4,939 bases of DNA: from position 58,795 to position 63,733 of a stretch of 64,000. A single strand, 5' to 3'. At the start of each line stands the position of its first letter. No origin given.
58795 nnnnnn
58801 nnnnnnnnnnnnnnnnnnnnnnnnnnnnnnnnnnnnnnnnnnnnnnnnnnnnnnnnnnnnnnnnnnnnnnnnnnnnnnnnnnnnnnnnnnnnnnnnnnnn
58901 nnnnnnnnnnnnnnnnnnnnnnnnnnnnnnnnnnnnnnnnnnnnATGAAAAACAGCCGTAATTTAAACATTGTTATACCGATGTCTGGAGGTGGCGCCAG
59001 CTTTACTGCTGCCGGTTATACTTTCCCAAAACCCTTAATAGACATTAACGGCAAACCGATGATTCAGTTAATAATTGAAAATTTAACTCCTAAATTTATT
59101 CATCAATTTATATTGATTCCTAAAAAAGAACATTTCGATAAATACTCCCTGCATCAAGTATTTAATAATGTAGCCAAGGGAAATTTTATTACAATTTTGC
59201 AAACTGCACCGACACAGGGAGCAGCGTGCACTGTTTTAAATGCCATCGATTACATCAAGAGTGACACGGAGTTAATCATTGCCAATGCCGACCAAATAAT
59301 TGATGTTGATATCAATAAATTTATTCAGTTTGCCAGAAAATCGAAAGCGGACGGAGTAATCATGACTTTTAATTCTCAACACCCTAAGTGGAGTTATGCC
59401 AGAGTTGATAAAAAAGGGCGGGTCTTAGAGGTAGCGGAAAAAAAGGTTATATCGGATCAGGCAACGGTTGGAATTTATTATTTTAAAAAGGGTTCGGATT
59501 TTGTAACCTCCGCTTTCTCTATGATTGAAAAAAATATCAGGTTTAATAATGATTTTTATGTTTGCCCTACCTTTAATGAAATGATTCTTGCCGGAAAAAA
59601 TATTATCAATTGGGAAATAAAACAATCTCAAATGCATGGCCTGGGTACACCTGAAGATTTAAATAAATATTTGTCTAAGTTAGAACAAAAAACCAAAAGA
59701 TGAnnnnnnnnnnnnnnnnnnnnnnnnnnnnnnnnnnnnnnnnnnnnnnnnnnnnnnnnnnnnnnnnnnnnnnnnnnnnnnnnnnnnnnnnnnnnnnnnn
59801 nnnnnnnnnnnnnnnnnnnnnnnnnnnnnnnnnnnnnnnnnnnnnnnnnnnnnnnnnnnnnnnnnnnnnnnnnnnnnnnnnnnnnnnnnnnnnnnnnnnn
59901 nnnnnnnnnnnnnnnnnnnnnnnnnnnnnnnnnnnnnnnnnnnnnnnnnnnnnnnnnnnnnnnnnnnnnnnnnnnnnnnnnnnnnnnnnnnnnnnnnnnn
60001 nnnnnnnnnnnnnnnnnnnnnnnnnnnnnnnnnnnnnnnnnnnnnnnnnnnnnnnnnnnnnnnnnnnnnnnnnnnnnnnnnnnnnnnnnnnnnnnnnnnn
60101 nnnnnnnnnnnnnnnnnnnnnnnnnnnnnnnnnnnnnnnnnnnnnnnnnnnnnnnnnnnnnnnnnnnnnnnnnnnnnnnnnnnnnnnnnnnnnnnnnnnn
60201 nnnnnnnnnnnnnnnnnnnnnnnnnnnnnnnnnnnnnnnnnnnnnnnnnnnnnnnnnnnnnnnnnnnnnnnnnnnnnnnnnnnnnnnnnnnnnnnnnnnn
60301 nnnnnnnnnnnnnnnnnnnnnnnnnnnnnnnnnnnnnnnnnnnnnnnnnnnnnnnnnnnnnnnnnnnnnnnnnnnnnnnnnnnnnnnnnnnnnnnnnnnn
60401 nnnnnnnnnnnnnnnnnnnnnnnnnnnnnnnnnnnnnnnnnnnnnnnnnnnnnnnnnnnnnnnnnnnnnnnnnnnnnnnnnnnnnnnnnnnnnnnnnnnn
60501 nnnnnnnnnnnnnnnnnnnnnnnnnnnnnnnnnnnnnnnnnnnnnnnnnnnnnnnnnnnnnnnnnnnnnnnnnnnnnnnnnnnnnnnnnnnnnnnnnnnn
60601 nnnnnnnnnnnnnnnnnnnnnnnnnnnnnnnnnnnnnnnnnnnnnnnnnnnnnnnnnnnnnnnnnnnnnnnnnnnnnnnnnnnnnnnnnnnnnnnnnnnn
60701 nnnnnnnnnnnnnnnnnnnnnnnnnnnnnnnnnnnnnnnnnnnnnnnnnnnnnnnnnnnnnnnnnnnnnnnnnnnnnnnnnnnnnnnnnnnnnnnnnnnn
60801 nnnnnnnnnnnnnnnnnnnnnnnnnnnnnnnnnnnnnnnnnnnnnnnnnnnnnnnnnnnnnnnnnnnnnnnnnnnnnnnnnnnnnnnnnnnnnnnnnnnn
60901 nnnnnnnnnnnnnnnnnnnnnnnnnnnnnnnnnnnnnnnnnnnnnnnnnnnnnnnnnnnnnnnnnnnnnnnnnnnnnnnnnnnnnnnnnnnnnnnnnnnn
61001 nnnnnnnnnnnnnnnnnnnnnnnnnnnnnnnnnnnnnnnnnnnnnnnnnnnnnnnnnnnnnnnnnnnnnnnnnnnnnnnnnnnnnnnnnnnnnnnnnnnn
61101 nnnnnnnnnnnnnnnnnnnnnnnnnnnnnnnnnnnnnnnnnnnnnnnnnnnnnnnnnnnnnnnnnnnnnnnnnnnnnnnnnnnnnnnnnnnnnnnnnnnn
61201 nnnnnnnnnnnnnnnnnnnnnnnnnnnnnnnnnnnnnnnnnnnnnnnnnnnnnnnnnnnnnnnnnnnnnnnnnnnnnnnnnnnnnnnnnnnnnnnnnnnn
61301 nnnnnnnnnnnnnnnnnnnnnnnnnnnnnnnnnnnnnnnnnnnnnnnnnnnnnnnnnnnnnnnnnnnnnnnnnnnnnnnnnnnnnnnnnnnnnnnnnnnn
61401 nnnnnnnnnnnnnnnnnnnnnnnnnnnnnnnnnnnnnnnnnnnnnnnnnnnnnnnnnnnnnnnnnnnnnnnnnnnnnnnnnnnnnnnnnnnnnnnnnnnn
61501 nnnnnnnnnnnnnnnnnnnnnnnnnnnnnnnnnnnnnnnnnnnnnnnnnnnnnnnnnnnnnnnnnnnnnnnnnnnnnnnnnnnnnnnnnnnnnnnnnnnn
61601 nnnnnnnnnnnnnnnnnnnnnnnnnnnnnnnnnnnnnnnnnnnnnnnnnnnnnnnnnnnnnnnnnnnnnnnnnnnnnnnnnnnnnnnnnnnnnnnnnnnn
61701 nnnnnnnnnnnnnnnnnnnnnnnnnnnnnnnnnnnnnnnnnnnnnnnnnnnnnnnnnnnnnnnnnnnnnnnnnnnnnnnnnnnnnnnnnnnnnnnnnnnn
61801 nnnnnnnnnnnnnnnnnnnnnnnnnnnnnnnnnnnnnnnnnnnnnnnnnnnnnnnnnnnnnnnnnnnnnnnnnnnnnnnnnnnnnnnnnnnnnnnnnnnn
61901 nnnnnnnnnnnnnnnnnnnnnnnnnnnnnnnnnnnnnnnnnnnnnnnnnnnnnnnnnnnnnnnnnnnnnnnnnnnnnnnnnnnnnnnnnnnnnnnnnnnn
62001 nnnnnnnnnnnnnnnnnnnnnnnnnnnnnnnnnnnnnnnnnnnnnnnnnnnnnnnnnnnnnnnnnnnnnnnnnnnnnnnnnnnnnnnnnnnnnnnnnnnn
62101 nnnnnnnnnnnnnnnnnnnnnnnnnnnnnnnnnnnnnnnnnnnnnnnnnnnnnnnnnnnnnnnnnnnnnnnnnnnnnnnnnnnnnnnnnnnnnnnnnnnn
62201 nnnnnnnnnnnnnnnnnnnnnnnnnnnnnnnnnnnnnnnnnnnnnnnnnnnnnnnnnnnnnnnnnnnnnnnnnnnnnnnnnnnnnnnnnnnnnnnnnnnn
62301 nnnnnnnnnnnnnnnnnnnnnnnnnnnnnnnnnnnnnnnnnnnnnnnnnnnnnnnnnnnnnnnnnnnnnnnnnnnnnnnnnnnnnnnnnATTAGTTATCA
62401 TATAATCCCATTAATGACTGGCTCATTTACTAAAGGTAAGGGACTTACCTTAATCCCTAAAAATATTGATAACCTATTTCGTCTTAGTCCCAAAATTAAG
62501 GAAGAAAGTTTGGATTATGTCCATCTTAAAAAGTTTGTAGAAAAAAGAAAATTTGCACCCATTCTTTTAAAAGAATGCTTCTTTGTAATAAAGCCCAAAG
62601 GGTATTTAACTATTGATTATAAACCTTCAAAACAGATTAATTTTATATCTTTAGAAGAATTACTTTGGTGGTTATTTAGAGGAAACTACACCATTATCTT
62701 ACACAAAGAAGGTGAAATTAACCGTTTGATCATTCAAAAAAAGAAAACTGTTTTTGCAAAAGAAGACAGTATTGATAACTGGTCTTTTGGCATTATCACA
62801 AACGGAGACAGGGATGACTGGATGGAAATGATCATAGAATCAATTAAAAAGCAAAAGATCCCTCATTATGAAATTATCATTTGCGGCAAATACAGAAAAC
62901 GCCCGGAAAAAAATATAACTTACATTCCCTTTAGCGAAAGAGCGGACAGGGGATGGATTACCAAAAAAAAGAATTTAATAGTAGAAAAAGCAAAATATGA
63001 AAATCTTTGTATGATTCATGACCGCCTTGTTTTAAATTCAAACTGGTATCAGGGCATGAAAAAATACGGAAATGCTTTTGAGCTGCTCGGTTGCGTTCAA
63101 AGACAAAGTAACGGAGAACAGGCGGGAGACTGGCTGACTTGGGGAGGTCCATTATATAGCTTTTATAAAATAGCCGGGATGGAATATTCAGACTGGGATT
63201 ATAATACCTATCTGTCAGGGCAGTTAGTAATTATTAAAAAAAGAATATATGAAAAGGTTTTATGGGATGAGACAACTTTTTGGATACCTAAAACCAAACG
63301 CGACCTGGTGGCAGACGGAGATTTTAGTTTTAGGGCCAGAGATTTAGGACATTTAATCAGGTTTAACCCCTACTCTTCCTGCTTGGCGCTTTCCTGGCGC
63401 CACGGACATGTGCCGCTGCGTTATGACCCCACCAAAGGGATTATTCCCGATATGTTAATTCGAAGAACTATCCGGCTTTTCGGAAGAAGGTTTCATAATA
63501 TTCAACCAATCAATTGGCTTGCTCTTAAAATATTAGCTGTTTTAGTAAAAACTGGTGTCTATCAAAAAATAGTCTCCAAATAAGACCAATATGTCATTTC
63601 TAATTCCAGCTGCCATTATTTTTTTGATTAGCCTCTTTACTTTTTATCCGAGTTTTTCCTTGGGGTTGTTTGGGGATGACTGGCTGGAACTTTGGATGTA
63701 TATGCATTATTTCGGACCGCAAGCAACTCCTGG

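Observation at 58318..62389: HAD mutase/phosphatase, two tandem nucleotidyltransferases, an IMPase-family phosphatase and a GDPD: possible polyol- or inositol-phosphate headgroup module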

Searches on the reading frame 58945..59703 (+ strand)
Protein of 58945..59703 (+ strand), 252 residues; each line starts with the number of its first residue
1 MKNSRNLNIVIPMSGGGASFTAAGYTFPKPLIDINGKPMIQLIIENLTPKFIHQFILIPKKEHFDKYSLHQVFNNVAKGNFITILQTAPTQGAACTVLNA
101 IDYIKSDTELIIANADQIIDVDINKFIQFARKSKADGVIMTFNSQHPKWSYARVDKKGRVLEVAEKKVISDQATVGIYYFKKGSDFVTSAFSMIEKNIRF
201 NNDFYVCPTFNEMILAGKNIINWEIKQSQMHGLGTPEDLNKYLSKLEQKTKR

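Call 3: search_protein_families(library=pfam, proteins=[window:58945-59703:+], max_evalue=0.01)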
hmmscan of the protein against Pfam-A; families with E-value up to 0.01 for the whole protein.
window:58945-59703:+ (252 aa): 2 families
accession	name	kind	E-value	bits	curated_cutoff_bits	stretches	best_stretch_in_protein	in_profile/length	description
PF00483.29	NTP_transferase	-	3.5e-16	60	21.2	1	25-183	18-183/245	Nucleotidyl transferase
PF12804.13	NTP_transf_3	-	4.4e-07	30.7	27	1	24-155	14-136/160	MobA-like NTP transferase domain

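Call 4: search_protein_families(library=ncbifam, proteins=[window:58945-59703:+], max_evalue=0.01)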
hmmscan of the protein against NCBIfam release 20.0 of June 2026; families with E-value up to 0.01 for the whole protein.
window:58945-59703:+ (252 aa): 26 families (the best 25 are shown)
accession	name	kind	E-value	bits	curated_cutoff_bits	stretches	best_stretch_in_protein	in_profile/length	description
TIGR01208.1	rmlA_long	equivalog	9.3e-19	67.5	320.25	1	10-245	3-233/353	glucose-1-phosphate thymidylyltransferase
TIGR03992.1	Arch_glmU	subfamily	1.4e-13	50.5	292.1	1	10-183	4-171/393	bifunctional sugar-1-phosphate nucleotidylyltransferase/acetyltransferase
NF041313.1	UDPGP_AglF_Halo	equivalog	1.9e-11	43.9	400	1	9-241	3-229/234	UTP--glucose-1-phosphate uridylyltransferase AglF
NF052502.1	man1P_GTase_Rv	exception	3.7e-08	32.6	440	1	10-239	4-223/352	mannose-1-phosphate guanylyltransferase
NF049965.1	GlMnHpPGnyltfHddC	equivalog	9.4e-08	31.9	300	1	17-193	11-177/221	D-glycero-D-manno-heptose 1-phosphate guanosyltransferase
NF041173.1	Sug_nt_acttase_Thmprot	equivalog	1.3e-07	30.9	600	1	9-182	3-170/405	bifunctional sugar-1-phosphate nucleotidylyltransferase/acetyltransferase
NF010937.0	PRK14357.1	equivalog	4.4e-07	29.1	658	1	26-211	17-197/448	bifunctional UDP-N-acetylglucosamine diphosphorylase/glucosamine-1-phosphate N-acetyltransferase GlmU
TIGR01173.1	glmU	equivalog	1e-06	27.9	366.85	1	9-227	3-216/452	bifunctional UDP-N-acetylglucosamine diphosphorylase/glucosamine-1-phosphate N-acetyltransferase GlmU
TIGR02623.1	G1P_cyt_trans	equivalog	1.5e-06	27.9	300.25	1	9-177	3-186/255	glucose-1-phosphate cytidylyltransferase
NF010933.0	PRK14353.1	equivalog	1.7e-06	26.9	505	1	26-240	22-236/453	bifunctional UDP-N-acetylglucosamine diphosphorylase/glucosamine-1-phosphate N-acetyltransferase GlmU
NF010936.0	PRK14356.1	equivalog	2.5e-06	26.7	666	1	27-244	23-241/456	bifunctional UDP-N-acetylglucosamine diphosphorylase/glucosamine-1-phosphate N-acetyltransferase GlmU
TIGR01105.1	galF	equivalog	2.4e-05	23.7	659.2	1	6-76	3-80/297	GalU regulator GalF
NF007516.0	PRK10122.1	equivalog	2.6e-05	23.5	534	1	6-80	3-84/297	UTP--glucose-1-phosphate uridylyltransferase GalF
TIGR01099.1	galU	equivalog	2.7e-05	23.9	326.8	1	9-71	4-63/261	UTP--glucose-1-phosphate uridylyltransferase GalU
TIGR02091.1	glgC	equivalog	4.7e-05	22.6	424.9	1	78-203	75-219/364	glucose-1-phosphate adenylyltransferase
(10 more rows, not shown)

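Call 5: search_solved_structures(query=window:58945-59703:+, max_evalue=0.01, show_alignments=2)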
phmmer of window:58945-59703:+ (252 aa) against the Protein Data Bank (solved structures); distinct sequences matched with E-value up to 0.01: 14.
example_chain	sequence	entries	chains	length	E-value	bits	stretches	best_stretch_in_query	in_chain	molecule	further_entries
4evw_A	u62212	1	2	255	4.9e-17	65.4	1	9-244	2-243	Nucleoside-diphosphate-sugar pyrophosphorylase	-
6jq8_A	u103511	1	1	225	2.6e-08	36.8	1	9-133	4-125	Putative 6-deoxy-D-mannoheptose pathway protein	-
5xhw_A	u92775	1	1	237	3.4e-08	36.5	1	8-132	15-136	Putative 6-deoxy-D-mannoheptose pathway protein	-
1tzf_A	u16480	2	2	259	6.4e-05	25.8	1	12-175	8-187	Glucose-1-phosphate cytidylyltransferase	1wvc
8x7s_B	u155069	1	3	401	0.0001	25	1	8-188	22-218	UTP--glucose-1-phosphate uridylyltransferase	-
7x8j_A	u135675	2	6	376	0.00017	24.4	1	10-181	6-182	Mannose-1-phosphate guanylyltransferase 1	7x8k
8yre_D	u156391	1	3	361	0.00019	24.2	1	11-181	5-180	Mannose-1-phosphate guanylyltransferase 1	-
7whr_B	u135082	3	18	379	0.0002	24.1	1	5-197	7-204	Nucleotidyl transferase family protein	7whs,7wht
4ho0_A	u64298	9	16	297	0.0016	21.1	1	14-181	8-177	Glucose-1-phosphate thymidylyltransferase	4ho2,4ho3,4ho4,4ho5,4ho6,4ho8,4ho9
1jyk_A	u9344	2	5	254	0.003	20.3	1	10-103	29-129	CTP:phosphocholine Cytidylyltransferase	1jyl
9y3p_I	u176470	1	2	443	0.0046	19.7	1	10-136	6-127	Translation initiation factor eIF2B subunit gamma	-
6caj_J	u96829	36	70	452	0.0047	19.6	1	10-136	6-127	Translation initiation factor eIF-2B subunit gamma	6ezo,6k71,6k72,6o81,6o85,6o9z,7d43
6n0u_A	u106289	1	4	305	0.009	18.7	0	12-182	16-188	Glucose-1-phosphate thymidylyltransferase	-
1h5s_D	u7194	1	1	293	0.0098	18.6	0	13-182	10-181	Glucose-1-phosphate thymidylyltransferase 1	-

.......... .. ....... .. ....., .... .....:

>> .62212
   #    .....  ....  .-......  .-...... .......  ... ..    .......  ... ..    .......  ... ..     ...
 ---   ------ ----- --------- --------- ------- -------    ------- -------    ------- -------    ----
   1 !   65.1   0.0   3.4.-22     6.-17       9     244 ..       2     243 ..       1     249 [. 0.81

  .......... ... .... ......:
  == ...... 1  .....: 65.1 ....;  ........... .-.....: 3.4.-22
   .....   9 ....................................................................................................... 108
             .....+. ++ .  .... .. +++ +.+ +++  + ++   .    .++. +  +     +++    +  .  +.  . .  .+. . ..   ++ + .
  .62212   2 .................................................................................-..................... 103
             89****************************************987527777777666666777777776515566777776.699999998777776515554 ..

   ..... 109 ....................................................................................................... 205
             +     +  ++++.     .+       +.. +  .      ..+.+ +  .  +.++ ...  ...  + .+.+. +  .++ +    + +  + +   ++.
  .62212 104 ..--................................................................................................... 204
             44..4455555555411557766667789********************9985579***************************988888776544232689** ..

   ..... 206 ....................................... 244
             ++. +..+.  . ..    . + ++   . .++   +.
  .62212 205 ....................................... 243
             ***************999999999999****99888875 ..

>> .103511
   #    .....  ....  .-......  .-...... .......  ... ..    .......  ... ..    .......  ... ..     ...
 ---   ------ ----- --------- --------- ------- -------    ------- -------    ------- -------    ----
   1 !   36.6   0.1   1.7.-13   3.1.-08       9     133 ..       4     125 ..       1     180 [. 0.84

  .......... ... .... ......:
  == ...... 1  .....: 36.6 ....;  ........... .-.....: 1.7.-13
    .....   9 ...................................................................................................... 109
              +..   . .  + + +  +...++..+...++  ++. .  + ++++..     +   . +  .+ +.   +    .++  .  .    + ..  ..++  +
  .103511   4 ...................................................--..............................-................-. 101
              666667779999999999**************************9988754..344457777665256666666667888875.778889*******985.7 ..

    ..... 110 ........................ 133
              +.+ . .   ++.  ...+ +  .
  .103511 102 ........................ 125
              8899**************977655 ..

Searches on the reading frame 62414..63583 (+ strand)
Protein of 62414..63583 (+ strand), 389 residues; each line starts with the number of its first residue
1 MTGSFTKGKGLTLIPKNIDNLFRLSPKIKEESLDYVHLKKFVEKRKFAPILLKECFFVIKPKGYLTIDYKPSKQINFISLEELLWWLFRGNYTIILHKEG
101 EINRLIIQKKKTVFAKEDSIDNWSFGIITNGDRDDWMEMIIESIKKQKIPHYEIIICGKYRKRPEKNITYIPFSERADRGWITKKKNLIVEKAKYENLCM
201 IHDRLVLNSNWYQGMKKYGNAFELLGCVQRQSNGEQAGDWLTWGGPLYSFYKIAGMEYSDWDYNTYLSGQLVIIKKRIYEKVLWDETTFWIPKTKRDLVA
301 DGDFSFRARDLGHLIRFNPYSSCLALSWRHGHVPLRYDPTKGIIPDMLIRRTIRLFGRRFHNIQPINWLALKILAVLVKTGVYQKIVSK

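Call 3: search_protein_families(library=pfam, proteins=[window:62414-63583:+], max_evalue=0.01)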
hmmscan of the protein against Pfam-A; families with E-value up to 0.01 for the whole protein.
window:62414-63583:+ (389 aa): 0 families

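Call 4: search_protein_families(library=ncbifam, proteins=[window:62414-63583:+], max_evalue=0.01)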
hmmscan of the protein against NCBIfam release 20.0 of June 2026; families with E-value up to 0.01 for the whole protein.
window:62414-63583:+ (389 aa): 0 families

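Call 54: search_protein_families(library=pfam, proteins=[window:62414-63583:+], max_evalue=1)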
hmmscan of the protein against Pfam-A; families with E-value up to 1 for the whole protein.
window:62414-63583:+ (389 aa): 2 families
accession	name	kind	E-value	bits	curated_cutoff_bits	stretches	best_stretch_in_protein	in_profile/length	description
PF12213.14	Dpoe2NT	-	0.082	13.7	24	1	131-149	38-56/73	DNA polymerases epsilon N terminal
PF21857.2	DUF6913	-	0.3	11.4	27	1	106-187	13-93/166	Family of unknown function (DUF6913)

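Call 57: find_homologous_proteins(query=window:62414-63583:+, max_evalue=0.00001)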
Query window:62414-63583:+ (389 aa): 233 proteins with E <= 0.00001 among 1730 candidates; the best 120 are listed.
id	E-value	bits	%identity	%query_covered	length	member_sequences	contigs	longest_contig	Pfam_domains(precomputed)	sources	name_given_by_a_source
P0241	2.7e-268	907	100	100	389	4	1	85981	-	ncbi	-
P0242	1.6e-226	770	84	100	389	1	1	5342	-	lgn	-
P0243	1.6e-223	760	81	100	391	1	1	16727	-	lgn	-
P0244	9.4e-222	754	81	99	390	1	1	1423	-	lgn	-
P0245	4.2e-218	742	79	100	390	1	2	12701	-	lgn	-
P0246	1.0e-208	711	76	100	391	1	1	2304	-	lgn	-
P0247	2.1e-208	710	76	100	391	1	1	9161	-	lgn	-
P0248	3.2e-207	706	76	100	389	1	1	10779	-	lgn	-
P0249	3.4e-168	578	61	96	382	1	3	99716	-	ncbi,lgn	-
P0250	5.7e-164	564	61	99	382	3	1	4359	-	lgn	-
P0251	6.5e-164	564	61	98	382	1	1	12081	-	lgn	-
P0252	9.8e-163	560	61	99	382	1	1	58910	-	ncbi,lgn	-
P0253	4.6e-162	557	61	100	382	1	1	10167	-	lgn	-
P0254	8.1e-162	557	60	99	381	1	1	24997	-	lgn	-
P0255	1.5e-157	543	62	94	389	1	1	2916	-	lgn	-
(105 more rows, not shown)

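Call 58: find_encoding_contigs(protein=P0241, flank=10000, max_places=1)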
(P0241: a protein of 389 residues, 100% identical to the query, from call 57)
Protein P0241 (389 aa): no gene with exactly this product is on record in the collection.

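Call 69: predict_structure(alignment_id=A2)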
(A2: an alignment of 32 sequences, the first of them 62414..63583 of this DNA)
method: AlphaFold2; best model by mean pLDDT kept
length: 389 residues; sequences in the alignment: 32
mean_pLDDT: 87.1   pTM: 0.84
mean pLDDT of the five models: 87.1, 85.4, 85.3, 84.5, 80.9
residues with pLDDT >= 90: 229; 70-90: 110; 50-70: 44; < 50: 6
segments of 3 or more residues with pLDDT < 50: 387-389
pLDDT, mean of each block of 10 residues (from residue 1): 76 92 93 96 85 97 97 91 96 96 96 95 96 92 97 95 90 82 93 97 95 97 95 86 76 82 88 95 85 73 91 96 88 71 57 63 72 74 60
secondary structure, 60 per line:
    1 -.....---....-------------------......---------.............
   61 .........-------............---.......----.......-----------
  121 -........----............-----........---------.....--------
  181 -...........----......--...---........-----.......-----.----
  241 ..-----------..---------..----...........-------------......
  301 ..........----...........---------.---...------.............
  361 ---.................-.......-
elements in order: H2-6 E10-13 E33-38 H48-58 E59-69 H77-88 E92-98 E103-109 E122-129 H134-145 E151-158 E168-172 H182-192 E197-202 E205-207 H211-218 E224-230 E271-275 H276-281 H295-310 E315-325 H348-360 H364-380 H382-388

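Call 71: fold_search(model_id=the predicted structure, library=pdb)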
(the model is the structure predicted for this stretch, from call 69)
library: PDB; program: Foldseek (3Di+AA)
matches with E <= 10: 1470; with E <= 0.001: 259
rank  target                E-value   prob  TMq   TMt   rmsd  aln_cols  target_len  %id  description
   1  9h6j_B                7.2e-09  1.00  0.38  0.33  11.1       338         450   10  Human B4GALNT1 Apo Structure (released 2025-07-16)
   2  2z86_A                7.7e-09  1.00  0.37  0.26  13.5       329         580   13  Crystal structure of chondroitin polymerase from Escherichia coli strain K4 (K4CP) complexed with UDP-GlcUA and UDP (released 2008-09-16)
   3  9h6l_A                1.8e-08  1.00  0.39  0.34  11.9       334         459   10  Human B4GALNT1 in Complex with UDP (released 2025-07-16)
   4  2z86_B                1.9e-08  1.00  0.39  0.26   8.1       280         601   14  Crystal structure of chondroitin polymerase from Escherichia coli strain K4 (K4CP) complexed with UDP-GlcUA and UDP (released 2008-09-16)
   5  9jn3_A                2.0e-08  1.00  0.37  0.48   5.2       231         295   12  Crystal structure of AvpGT in complex with Ara-A (released 2025-01-29)
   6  2z87_A                2.0e-08  1.00  0.38  0.25   7.2       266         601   14  Crystal structure of chondroitin polymerase from Escherichia coli strain K4 (K4CP) complexed with UDP-GalNAc and UDP (released 2008-09-16)
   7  2z87_B                2.6e-08  1.00  0.38  0.26  14.9       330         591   14  Crystal structure of chondroitin polymerase from Escherichia coli strain K4 (K4CP) complexed with UDP-GalNAc and UDP (released 2008-09-16)
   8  8bz6_B                2.6e-08  1.00  0.37  0.25  11.1       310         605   12  Crystal structure of the L. monocytogenes RmlT in complex with UDP-glucose (released 2023-12-27)
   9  9nj0_A                3.1e-08  1.00  0.39  0.26  10.0       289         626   10  GlfT2 from Nocardia brasiliensis Bound to Galf Trisaccharide (released 2026-03-11)
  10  9h6j_A                3.1e-08  1.00  0.38  0.34  10.5       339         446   10  Human B4GALNT1 Apo Structure (released 2025-07-16)
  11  9h6k_A                3.2e-08  1.00  0.40  0.34  11.7       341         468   10  Human B4GALNT1 in Complex with UDP-GalNac (released 2025-07-16)
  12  2z86_D                3.9e-08  1.00  0.38  0.25   7.2       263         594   16  Crystal structure of chondroitin polymerase from Escherichia coli strain K4 (K4CP) complexed with UDP-GlcUA and UDP (released 2008-09-16)
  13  9jn3_B                4.4e-08  1.00  0.37  0.47   9.3       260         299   12  Crystal structure of AvpGT in complex with Ara-A (released 2025-01-29)
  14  8bz7_B                5.2e-08  1.00  0.36  0.24   9.9       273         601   13  Crystal structure of the L. monocytogenes RmlT in complex with TDP-rhamnose (released 2023-12-27)
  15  8bz5_A                7.1e-08  1.00  0.36  0.24   9.4       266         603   12  Crystal structure of the L. monocytogenes RmlT in complex with HEPES (released 2023-12-27)
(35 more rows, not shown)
